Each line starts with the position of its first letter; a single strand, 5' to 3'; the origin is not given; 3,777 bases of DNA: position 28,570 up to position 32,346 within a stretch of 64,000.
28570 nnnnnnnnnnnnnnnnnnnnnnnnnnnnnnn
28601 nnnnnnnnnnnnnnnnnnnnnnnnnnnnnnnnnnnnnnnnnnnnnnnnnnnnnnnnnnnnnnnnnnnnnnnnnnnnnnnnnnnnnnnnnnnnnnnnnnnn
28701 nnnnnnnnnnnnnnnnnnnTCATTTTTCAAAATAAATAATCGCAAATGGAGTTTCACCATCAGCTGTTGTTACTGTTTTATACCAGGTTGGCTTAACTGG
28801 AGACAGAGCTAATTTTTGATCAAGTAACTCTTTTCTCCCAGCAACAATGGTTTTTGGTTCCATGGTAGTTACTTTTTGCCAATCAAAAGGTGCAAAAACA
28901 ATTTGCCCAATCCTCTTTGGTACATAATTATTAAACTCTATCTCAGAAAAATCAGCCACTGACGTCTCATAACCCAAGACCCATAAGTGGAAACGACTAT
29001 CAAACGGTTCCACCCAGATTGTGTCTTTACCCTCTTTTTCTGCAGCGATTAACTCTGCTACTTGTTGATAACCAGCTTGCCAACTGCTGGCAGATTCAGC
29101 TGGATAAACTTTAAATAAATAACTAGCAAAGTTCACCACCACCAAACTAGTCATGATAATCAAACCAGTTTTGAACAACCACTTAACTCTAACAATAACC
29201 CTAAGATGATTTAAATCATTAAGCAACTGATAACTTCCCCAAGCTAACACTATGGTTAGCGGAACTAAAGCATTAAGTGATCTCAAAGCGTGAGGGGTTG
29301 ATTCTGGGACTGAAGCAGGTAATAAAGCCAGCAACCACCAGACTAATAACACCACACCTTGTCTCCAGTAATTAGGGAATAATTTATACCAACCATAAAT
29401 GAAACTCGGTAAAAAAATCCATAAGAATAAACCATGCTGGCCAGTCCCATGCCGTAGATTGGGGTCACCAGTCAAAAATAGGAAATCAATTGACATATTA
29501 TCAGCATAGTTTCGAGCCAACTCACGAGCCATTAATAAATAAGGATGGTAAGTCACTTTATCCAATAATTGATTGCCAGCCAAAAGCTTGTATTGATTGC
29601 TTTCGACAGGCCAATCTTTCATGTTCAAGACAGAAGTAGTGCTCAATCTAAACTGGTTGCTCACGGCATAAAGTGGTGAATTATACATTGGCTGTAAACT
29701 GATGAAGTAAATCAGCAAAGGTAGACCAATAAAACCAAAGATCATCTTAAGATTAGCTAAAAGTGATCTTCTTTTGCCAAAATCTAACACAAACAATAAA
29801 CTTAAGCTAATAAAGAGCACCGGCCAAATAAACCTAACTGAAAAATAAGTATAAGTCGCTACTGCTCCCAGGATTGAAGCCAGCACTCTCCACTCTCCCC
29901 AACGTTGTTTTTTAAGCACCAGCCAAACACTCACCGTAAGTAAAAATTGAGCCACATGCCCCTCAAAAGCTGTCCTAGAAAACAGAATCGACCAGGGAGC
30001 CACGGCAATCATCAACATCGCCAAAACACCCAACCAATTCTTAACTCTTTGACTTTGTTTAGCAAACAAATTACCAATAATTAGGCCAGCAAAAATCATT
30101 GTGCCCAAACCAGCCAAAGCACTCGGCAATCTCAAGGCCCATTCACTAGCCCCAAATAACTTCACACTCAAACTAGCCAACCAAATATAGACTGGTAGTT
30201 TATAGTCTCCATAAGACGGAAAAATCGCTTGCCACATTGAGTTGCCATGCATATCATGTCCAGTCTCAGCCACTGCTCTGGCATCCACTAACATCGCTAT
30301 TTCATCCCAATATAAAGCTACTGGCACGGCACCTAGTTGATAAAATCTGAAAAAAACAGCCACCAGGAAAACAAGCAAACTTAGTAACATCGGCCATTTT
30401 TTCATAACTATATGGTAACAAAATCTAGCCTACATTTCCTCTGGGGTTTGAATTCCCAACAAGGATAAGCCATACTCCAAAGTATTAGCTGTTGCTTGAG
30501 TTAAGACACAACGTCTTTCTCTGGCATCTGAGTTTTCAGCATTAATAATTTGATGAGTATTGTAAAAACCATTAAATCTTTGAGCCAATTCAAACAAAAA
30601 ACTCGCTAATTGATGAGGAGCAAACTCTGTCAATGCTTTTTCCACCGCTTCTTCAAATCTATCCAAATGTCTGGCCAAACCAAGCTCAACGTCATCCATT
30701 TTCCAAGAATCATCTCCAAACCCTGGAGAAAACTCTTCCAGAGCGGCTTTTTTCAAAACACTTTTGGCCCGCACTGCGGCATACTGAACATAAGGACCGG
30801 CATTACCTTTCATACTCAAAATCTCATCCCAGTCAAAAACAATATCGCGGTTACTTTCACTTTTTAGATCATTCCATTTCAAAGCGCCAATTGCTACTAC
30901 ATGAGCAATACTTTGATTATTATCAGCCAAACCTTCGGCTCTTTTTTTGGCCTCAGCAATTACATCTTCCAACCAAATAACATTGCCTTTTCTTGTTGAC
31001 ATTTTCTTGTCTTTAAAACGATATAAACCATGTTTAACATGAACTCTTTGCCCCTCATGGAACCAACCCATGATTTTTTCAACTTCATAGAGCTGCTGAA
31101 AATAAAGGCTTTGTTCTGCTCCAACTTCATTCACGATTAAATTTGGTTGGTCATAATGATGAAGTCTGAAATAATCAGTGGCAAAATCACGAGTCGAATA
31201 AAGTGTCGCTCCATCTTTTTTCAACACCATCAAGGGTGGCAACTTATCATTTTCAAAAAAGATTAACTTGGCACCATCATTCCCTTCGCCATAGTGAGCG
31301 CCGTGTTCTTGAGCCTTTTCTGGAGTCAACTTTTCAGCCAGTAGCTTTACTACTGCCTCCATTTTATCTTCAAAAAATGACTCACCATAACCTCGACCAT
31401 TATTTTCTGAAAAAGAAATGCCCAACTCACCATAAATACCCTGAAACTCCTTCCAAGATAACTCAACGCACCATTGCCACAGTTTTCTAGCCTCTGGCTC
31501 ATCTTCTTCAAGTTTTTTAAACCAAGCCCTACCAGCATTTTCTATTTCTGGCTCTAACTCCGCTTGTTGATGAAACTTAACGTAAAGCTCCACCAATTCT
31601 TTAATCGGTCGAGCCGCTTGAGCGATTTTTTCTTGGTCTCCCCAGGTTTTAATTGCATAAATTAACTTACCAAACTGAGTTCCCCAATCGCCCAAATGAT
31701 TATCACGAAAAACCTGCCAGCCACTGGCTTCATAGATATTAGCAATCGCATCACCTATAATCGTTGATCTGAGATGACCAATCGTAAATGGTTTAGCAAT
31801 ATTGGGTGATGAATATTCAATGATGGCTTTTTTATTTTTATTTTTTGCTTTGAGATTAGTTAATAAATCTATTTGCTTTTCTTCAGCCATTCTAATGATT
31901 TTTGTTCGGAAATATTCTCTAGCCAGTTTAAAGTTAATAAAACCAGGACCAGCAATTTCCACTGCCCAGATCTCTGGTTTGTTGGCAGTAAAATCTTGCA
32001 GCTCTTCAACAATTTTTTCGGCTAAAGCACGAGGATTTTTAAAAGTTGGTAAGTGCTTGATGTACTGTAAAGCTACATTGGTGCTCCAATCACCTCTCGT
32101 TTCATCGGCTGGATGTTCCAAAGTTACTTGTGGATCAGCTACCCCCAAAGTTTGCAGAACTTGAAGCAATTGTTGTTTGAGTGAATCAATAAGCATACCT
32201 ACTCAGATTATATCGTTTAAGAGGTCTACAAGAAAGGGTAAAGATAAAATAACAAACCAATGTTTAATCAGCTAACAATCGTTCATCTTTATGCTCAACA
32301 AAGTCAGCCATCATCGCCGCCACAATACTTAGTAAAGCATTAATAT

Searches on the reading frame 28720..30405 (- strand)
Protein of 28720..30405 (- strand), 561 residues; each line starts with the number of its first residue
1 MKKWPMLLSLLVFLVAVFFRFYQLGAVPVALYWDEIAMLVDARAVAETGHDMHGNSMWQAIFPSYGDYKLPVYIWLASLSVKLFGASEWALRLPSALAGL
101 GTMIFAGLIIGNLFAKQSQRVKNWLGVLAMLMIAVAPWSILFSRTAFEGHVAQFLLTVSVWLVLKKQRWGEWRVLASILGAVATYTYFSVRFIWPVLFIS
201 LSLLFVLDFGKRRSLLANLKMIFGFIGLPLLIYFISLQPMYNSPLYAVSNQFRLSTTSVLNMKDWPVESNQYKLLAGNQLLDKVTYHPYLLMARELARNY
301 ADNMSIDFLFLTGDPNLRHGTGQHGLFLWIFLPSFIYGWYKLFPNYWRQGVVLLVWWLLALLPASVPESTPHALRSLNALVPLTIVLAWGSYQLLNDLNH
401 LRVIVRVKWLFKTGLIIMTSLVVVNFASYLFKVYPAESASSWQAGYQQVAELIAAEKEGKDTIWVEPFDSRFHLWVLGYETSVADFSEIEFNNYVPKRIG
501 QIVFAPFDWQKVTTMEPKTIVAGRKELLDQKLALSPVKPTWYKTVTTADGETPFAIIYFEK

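Call 7: search_protein_families(library=pfam, proteins=[window:28720-30405:-], max_evalue=0.001)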
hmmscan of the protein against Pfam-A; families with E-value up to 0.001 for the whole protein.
window:28720-30405:- (561 aa): 1 family
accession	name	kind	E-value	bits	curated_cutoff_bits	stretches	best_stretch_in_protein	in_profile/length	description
PF13231.12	PMT_2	-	1.4e-07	32.4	26.1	1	71-231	4-154/160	Dolichyl-phosphate-mannose-protein mannosyltransferase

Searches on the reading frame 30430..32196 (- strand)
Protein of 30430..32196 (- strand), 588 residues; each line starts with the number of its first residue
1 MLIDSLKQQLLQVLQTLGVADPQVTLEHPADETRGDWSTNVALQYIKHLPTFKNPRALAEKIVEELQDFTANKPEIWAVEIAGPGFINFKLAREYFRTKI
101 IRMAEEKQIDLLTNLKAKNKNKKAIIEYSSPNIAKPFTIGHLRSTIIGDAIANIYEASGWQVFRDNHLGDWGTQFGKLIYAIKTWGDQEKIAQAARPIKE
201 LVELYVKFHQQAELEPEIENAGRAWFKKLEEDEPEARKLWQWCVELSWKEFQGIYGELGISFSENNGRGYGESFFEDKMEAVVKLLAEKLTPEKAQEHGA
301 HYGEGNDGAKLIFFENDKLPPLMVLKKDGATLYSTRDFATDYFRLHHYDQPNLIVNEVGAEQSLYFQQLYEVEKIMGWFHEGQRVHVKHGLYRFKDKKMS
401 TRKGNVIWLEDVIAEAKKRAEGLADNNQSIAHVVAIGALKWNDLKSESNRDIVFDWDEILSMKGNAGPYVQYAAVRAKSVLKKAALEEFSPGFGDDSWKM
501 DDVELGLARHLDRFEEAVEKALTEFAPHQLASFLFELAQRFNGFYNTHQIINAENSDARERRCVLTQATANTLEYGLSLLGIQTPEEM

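Call 7: search_protein_families(library=pfam, proteins=[window:30430-32196:-], max_evalue=0.001)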
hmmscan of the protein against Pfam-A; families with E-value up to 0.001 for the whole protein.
window:30430-32196:- (588 aa): 3 families
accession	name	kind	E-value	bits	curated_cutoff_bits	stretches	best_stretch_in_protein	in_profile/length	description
PF00750.26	tRNA-synt_1d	-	3.1e-74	250.5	23.3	1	116-456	14-349/349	tRNA synthetases class I (R), catalytic domain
PF05746.21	DALR_1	-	9.9e-29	100.2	22.3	1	470-588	1-117/117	DALR anticodon binding domain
PF03485.21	Arg_tRNA_synt_N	-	5.4e-17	62.6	21.5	1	5-91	2-85/85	Arginyl tRNA synthetase N terminal domain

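Call 26: find_encoding_contigs(protein=window:30430-32196:-, flank=3000, max_places=5)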
Protein window:30430-32196:- (588 aa): no gene with exactly this product is on record in the collection.

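Call 39: find_homologous_proteins(query=window:30430-32196:-, max_evalue=1e-20)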
Query window:30430-32196:- (588 aa): 8000 proteins with E <= 1e-20 among 8000 candidates; the best 120 are listed.
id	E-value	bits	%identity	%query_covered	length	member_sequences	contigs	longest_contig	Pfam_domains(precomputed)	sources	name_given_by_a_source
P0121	0.0e+0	1287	94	100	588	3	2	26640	PF05746.22,PF00750.26,PF03485.22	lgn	-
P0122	0.0e+0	1102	80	100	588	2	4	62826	PF05746.22,PF00750.26,PF03485.22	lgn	-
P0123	0.0e+0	1080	78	100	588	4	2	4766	PF05746.22,PF00750.26,PF03485.22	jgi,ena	-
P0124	0.0e+0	1060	79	100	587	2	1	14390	PF05746.22,PF00750.26,PF03485.22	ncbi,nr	ncbi:MAG: arginine--tRNA ligase [Candidatus Pacebacteria bacterium]|nr:arginine--tRNA ligase [Candid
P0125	0.0e+0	1029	74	100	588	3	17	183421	PF05746.22,PF00750.26,PF03485.22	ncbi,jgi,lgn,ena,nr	ncbi:MAG: arginine--tRNA ligase [Candidatus Pacebacteria bacterium]|jgi:arginyl-tRNA synthetase|nr:a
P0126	0.0e+0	1019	74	100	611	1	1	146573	PF05746.22,PF00750.26,PF03485.22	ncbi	-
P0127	0.0e+0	1017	74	100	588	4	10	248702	PF05746.22,PF00750.26,PF03485.22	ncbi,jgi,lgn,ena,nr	ncbi:MAG: arginine--tRNA ligase [Candidatus Pacebacteria bacterium CG_4_9_14_0_2_um_filter_36_8]|nr:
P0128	1.5e-249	847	63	100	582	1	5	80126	PF05746.22,PF00750.26,PF03485.22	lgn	-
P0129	9.6e-247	838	63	100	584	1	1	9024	PF05746.22,PF00750.26,PF03485.22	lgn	-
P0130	9.3e-244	828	63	100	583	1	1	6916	PF05746.22,PF00750.26,PF03485.22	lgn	-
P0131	3.1e-242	823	61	100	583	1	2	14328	PF05746.22,PF00750.26,PF03485.22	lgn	-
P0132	6.0e-239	813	62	100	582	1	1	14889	PF05746.22,PF00750.26,PF03485.22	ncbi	ncbi:MAG: arginine--tRNA ligase [Candidatus Paceibacterota bacterium]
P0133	8.1e-237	805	61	100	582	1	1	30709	PF05746.22,PF00750.26,PF03485.22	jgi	jgi:arginyl-tRNA synthetase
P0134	1.1e-235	802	60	100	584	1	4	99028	PF05746.22,PF00750.26,PF03485.22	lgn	-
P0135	7.0e-235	799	60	100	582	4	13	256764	PF05746.22,PF00750.26,PF03485.22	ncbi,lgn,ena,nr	ncbi:MAG: arginine--tRNA ligase [Candidatus Pacebacteria bacterium RIFOXYB1_FULL_39_46]|nr:MAG: argi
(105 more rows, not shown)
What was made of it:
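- Tried and rejected: ArgRS homologues gave the lineage instead (call 39).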

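Call 40: find_encoding_contigs(protein=P0121, flank=10000, max_places=2)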
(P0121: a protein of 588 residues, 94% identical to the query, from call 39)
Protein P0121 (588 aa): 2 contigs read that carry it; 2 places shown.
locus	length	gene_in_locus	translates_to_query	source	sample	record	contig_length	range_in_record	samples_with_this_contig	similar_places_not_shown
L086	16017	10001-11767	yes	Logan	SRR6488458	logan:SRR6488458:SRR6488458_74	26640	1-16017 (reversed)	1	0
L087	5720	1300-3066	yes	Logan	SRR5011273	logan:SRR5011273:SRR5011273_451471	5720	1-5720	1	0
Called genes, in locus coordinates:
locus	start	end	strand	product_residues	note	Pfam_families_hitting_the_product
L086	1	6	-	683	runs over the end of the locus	-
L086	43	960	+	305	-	PF00535:Glycos_transf_2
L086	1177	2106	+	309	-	PF00535:Glycos_transf_2, PF13641:Glyco_tranf_2_3, PF13632:Glyco_trans_2_3 (weak)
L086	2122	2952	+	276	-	PF00535:Glycos_transf_2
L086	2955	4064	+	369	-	PF00534:Glycos_transf_1, PF13692:Glyco_trans_1_4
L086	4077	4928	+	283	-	PF00535:Glycos_transf_2, PF13641:Glyco_tranf_2_3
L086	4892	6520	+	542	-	-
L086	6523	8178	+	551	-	-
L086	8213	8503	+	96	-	-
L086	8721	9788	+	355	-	-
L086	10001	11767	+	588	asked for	PF03485:Arg_tRNA_synt_N, PF00750:tRNA-synt_1d, PF05746:DALR_1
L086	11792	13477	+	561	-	PF13231:PMT_2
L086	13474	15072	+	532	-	PF13231:PMT_2 (weak)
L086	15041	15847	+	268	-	PF00535:Glycos_transf_2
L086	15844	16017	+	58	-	?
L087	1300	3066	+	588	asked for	PF03485:Arg_tRNA_synt_N, PF00750:tRNA-synt_1d, PF05746:DALR_1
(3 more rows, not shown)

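Call 41: find_encoding_contigs(protein=P0122, flank=10000, max_places=1)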
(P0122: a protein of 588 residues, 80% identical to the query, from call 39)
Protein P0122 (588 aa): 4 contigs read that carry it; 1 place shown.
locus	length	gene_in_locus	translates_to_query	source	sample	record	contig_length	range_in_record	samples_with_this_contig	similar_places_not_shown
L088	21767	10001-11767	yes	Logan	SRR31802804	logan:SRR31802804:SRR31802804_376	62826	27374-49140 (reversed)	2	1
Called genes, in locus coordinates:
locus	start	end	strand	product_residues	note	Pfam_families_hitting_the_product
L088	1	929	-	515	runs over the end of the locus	-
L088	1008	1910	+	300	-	PF00535:Glycos_transf_2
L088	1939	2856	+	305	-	PF00535:Glycos_transf_2, PF13641:Glyco_tranf_2_3, PF13632:Glyco_trans_2_3 (weak)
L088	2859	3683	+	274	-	PF00535:Glycos_transf_2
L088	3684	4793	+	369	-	PF00534:Glycos_transf_1, PF13692:Glyco_trans_1_4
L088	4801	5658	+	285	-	PF00535:Glycos_transf_2, PF13641:Glyco_tranf_2_3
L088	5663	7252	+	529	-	-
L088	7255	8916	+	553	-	-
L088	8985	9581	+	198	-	-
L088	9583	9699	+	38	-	-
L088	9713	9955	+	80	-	-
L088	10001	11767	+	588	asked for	PF03485:Arg_tRNA_synt_N, PF00750:tRNA-synt_1d, PF05746:DALR_1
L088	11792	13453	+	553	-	PF13231:PMT_2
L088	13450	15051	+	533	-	-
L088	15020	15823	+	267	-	PF00535:Glycos_transf_2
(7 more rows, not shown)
